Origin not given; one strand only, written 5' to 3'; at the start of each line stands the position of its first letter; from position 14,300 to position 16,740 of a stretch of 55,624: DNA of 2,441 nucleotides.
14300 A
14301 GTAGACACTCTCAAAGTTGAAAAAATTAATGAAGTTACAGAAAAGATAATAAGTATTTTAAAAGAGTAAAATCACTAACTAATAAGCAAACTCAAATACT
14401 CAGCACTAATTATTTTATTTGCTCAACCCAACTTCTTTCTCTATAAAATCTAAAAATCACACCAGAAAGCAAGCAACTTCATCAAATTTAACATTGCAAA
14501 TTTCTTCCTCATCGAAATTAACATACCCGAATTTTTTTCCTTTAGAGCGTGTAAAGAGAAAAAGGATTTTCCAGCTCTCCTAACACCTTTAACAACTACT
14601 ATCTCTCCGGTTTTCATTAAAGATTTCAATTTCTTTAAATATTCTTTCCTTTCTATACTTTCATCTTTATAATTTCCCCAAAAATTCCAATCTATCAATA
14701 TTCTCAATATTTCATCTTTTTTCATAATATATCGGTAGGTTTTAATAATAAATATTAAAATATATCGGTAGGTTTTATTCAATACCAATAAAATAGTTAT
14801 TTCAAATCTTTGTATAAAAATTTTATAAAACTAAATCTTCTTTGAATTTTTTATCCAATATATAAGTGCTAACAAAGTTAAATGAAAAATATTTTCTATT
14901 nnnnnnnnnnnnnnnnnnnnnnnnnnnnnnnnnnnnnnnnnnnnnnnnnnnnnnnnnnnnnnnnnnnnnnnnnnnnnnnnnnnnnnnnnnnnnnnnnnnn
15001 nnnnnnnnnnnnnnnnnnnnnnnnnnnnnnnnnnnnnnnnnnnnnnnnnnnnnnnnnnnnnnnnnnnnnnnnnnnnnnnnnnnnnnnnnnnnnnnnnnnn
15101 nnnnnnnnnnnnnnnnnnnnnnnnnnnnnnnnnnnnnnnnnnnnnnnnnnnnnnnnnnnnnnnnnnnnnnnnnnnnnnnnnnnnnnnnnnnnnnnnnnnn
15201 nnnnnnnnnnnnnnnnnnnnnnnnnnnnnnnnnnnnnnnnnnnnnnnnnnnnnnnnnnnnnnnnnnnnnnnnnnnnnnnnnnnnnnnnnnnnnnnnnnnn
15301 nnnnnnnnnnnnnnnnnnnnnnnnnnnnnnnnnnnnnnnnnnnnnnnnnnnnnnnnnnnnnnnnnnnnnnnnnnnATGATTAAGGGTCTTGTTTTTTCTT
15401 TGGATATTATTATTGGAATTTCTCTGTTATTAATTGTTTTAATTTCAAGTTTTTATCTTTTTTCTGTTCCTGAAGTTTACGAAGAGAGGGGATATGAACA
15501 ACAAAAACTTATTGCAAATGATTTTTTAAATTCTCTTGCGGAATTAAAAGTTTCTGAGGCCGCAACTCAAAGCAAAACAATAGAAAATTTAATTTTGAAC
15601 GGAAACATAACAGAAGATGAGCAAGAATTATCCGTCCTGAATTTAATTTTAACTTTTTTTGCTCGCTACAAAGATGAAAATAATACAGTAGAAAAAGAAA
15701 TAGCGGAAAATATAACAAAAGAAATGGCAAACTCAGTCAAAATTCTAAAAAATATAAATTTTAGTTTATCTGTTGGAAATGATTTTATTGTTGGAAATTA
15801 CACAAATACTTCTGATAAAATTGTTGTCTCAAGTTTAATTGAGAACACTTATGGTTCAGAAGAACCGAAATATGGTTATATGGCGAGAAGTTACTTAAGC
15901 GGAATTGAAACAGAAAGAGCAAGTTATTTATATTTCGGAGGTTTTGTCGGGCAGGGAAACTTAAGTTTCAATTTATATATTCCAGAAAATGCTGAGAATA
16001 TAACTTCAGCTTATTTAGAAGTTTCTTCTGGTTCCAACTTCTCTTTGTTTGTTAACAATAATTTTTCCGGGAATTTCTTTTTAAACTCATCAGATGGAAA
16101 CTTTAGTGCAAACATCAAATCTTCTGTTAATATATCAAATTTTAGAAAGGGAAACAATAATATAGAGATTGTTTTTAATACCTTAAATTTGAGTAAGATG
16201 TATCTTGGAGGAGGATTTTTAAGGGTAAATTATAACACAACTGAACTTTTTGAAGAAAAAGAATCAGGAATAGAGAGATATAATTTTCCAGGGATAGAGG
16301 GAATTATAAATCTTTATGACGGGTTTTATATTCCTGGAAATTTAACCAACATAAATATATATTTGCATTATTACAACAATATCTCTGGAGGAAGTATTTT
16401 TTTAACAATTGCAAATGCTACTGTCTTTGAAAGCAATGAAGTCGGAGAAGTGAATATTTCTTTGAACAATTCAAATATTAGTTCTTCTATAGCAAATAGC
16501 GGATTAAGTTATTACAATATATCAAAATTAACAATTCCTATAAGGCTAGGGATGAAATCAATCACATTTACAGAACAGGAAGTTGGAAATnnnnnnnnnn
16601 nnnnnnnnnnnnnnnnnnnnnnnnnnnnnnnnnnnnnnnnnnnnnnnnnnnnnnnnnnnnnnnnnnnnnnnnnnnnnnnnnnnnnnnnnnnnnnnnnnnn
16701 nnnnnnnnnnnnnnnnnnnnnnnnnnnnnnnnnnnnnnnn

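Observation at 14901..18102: Pilin-like gene pair whose large member is a vWA adhesin split by a 25-cysteine insertion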

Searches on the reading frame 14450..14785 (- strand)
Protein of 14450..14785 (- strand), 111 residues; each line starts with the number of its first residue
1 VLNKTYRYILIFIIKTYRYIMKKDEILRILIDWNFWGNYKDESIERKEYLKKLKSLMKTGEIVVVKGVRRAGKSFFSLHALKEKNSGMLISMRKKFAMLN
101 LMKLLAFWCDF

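Call 5: search_protein_families(library=pfam, proteins=[window:14450-14785:-], max_evalue=1)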
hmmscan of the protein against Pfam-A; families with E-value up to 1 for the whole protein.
window:14450-14785:- (111 aa): 3 families
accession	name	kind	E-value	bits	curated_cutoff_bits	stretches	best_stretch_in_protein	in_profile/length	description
PF13173.12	AAA_14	-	0.00076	19.9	27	1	61-101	3-37/129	AAA domain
PF15560.11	Imm12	-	0.017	15.5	25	1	14-75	68-129/138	Immunity protein 12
PF22969.3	Ig_NUP210_2nd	-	0.17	12.1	27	1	38-70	57-89/109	NUP210 Ig-like domain 2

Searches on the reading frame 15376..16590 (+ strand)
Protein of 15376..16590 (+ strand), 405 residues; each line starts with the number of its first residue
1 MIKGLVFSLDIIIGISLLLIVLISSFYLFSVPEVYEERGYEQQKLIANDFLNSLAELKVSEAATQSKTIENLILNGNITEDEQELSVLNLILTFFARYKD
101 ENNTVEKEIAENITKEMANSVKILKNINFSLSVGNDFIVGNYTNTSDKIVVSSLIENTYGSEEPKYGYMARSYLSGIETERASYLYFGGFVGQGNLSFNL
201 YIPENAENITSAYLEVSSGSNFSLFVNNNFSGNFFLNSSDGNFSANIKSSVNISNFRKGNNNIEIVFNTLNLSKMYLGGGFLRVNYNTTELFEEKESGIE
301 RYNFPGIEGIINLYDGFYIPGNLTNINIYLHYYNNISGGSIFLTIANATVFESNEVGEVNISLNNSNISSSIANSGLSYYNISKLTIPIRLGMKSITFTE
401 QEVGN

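Call 28: search_protein_families(library=pfam, proteins=[window:15376-16590:+], max_evalue=10)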
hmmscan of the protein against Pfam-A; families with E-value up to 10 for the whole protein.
window:15376-16590:+ (405 aa): 2 families
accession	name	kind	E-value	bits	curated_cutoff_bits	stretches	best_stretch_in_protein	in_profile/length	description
PF02453.23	Reticulon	-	0.28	11.5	31.8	1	6-37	113-145/157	Reticulon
PF22138.2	MjAgo_N-like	-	0.35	11.9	27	1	220-267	16-61/69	Archaeal argonaute protein N-terminal domain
